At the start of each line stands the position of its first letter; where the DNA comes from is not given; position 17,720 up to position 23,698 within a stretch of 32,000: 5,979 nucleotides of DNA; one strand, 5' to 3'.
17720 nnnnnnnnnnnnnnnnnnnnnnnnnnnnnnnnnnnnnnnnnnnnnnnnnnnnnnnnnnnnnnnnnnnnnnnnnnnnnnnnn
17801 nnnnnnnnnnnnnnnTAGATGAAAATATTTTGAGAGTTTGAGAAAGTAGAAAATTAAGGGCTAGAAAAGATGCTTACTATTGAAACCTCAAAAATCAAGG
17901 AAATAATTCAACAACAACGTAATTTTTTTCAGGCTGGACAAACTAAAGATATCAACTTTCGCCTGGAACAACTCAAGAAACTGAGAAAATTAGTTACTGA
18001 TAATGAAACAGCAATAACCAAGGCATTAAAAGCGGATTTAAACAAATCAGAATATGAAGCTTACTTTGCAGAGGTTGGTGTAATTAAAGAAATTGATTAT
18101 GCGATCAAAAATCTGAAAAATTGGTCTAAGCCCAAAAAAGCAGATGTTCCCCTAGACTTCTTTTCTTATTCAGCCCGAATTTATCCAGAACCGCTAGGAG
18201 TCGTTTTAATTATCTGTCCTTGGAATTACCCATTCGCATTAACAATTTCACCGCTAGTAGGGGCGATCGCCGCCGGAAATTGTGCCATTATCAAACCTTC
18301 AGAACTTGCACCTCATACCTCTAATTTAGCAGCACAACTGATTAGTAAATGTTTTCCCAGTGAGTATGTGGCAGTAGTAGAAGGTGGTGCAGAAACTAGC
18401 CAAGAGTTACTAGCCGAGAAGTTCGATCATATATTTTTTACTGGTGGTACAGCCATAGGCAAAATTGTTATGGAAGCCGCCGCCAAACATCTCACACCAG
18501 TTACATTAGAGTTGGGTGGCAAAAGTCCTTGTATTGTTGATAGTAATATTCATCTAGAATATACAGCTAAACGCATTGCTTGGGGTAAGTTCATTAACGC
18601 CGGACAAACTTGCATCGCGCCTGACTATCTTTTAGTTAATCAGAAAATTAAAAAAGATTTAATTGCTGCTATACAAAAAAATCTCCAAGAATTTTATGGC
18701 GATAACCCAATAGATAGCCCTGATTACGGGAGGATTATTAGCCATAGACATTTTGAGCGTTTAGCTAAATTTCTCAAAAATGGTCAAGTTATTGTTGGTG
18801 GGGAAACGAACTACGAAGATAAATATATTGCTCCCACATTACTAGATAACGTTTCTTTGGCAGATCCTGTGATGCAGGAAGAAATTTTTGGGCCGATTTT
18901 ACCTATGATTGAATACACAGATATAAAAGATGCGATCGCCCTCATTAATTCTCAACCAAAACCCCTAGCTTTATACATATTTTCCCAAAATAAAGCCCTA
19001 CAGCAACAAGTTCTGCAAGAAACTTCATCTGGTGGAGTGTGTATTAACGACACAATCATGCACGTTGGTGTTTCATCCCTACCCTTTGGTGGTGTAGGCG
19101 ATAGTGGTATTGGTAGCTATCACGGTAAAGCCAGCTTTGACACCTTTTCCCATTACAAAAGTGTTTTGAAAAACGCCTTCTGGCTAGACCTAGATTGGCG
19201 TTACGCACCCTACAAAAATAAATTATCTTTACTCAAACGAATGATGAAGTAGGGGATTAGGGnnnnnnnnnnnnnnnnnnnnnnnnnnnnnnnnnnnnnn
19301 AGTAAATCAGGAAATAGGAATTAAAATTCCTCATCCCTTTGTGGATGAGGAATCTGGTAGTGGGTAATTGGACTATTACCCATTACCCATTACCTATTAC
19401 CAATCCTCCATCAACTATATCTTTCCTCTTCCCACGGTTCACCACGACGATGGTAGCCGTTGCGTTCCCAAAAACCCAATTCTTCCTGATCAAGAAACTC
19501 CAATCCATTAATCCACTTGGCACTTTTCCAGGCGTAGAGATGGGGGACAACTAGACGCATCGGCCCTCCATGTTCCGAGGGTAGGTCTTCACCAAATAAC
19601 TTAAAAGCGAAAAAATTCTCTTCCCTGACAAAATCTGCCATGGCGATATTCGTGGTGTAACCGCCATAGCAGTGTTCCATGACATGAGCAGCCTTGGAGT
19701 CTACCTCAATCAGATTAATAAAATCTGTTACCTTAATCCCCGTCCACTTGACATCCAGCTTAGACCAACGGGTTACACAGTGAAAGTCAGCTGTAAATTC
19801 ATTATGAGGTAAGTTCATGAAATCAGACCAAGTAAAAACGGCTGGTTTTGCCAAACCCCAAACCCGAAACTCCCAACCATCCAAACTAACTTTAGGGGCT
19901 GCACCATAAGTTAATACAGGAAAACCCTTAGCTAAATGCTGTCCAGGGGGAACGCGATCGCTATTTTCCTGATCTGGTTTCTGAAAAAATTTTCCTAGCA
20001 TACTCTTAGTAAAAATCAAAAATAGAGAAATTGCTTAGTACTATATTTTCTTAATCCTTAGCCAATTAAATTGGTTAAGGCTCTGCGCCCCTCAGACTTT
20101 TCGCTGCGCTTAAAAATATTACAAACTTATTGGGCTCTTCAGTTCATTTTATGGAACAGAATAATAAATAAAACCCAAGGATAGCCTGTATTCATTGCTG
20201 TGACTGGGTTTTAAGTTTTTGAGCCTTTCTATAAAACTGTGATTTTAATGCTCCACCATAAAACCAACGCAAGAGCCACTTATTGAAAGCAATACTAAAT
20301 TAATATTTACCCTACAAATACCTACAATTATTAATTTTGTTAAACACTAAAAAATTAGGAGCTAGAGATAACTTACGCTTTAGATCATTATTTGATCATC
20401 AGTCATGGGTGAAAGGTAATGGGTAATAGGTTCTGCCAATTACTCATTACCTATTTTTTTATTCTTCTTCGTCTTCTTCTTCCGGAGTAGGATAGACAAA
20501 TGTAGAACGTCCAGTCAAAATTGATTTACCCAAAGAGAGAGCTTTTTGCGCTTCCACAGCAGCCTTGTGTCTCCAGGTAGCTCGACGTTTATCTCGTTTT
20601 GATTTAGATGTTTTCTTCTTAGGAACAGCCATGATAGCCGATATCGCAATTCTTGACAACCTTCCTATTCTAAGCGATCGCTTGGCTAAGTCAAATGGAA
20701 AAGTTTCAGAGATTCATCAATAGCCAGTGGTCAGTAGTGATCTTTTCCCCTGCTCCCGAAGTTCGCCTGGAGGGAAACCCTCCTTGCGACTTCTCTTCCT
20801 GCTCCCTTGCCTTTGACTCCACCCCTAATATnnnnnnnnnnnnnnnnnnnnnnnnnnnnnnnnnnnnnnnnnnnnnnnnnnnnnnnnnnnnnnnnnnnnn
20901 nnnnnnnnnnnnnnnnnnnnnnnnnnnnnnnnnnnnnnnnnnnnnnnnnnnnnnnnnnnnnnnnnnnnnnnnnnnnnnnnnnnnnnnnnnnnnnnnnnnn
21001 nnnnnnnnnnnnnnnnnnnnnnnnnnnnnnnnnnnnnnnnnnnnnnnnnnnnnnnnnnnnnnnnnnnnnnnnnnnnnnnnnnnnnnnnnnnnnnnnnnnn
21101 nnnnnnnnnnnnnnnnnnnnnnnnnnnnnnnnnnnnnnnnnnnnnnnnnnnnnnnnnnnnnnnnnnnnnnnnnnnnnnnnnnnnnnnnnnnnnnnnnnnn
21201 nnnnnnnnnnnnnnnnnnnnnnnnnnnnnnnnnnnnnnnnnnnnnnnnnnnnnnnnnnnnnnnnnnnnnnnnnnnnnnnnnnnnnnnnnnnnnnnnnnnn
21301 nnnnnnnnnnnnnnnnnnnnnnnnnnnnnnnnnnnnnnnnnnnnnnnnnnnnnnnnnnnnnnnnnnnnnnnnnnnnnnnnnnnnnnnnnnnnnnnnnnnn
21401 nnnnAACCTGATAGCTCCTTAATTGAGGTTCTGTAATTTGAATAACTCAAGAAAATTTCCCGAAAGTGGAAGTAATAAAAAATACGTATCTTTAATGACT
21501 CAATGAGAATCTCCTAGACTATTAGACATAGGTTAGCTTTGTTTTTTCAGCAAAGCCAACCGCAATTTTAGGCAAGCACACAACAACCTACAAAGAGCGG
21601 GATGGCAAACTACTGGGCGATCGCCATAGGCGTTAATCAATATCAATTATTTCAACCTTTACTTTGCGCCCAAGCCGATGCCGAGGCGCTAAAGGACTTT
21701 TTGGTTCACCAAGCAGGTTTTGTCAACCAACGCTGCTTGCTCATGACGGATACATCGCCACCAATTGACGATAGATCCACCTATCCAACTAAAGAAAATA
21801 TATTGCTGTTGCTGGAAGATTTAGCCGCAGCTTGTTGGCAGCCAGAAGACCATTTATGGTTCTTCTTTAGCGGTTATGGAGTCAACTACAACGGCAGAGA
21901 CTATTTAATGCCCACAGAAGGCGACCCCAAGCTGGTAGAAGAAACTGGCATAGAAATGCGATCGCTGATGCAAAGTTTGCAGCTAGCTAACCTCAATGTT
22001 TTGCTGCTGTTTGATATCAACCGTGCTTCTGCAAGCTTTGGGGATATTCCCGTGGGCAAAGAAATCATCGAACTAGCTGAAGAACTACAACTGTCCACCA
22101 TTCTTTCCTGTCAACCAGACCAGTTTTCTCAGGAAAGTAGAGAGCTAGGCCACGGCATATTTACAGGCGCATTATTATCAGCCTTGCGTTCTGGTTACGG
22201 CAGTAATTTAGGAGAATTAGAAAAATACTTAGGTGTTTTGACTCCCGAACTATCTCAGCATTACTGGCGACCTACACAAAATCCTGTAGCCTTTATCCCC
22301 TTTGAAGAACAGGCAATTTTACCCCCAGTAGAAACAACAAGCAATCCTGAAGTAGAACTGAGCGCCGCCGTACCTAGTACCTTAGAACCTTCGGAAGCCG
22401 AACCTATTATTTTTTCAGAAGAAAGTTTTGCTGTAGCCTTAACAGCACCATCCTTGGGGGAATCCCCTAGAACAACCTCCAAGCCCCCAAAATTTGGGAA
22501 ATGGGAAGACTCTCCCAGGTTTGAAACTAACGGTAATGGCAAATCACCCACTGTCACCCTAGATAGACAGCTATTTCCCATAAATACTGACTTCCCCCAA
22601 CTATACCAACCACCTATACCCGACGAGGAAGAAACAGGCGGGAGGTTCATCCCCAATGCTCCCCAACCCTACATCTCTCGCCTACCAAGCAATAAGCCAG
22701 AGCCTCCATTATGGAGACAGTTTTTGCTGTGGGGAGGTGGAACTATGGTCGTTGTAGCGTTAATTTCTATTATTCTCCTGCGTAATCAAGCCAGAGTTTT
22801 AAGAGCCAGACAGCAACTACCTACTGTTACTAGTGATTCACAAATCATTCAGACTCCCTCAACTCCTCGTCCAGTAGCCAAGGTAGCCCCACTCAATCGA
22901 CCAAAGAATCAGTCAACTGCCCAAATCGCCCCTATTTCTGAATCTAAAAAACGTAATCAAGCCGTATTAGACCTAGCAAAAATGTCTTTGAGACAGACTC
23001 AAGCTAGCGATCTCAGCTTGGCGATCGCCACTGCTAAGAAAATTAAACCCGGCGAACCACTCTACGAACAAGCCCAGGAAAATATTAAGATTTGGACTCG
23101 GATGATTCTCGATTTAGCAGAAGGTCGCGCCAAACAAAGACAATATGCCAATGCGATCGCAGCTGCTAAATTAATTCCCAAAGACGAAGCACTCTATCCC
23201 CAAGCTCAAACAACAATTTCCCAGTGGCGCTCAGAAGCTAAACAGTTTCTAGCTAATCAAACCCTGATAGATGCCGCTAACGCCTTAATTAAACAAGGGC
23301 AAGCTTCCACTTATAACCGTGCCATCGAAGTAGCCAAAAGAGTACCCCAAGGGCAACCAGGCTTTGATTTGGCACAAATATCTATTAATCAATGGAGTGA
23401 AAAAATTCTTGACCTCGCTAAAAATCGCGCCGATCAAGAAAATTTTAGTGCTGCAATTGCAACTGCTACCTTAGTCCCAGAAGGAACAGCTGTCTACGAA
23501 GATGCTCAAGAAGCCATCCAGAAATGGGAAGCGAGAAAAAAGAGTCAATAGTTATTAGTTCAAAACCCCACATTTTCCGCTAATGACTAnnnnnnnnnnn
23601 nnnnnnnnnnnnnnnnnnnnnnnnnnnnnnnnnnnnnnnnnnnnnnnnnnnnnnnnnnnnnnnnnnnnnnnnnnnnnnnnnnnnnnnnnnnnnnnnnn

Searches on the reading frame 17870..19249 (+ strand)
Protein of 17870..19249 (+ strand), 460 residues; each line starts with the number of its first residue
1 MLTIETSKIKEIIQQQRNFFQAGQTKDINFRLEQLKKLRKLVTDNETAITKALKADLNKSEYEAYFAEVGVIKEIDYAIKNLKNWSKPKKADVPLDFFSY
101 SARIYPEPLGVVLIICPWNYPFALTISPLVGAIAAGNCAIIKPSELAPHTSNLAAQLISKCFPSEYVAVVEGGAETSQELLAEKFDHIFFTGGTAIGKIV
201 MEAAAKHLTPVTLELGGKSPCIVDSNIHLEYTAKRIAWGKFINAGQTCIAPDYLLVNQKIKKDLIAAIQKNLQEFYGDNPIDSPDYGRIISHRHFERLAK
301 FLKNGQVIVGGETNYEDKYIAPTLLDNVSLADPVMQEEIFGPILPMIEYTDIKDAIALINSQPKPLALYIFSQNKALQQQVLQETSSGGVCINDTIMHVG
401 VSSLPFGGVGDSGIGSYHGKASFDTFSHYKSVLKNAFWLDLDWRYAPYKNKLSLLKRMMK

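Call 75: search_protein_families(library=pfam, proteins=[window:17870-19249:+], max_evalue=0.0001)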
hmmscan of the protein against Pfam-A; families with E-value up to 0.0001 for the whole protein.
window:17870-19249:+ (460 aa): 2 families
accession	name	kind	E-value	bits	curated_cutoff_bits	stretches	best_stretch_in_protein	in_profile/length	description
PF00171.27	Aldedh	-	4.7e-94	316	23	1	6-432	28-461/461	Aldehyde dehydrogenase family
PF05893.19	LuxC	-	2e-08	34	21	1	30-312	25-303/401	Acyl-CoA reductase (LuxC)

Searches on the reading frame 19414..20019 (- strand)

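Call 75: search_protein_families(library=pfam, proteins=[window:19414-20019:-], max_evalue=0.0001)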
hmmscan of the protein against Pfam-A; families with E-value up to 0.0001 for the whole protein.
window:19414-20019:- (202 aa): 1 family
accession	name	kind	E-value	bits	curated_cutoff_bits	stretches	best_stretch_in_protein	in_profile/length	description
PF00174.25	Oxidored_molyb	-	7.1e-39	133.5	24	1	39-184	2-169/169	Oxidoreductase molybdopterin binding domain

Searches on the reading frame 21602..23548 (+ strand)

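Call 75: search_protein_families(library=pfam, proteins=[window:21602-23548:+], max_evalue=0.0001)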
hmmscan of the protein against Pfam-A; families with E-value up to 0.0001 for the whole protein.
window:21602-23548:+ (649 aa): 1 family
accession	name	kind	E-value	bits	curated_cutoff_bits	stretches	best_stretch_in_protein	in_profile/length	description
PF00656.27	Peptidase_C14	-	1.1e-13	51.9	21.4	1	5-200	3-196/233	Caspase domain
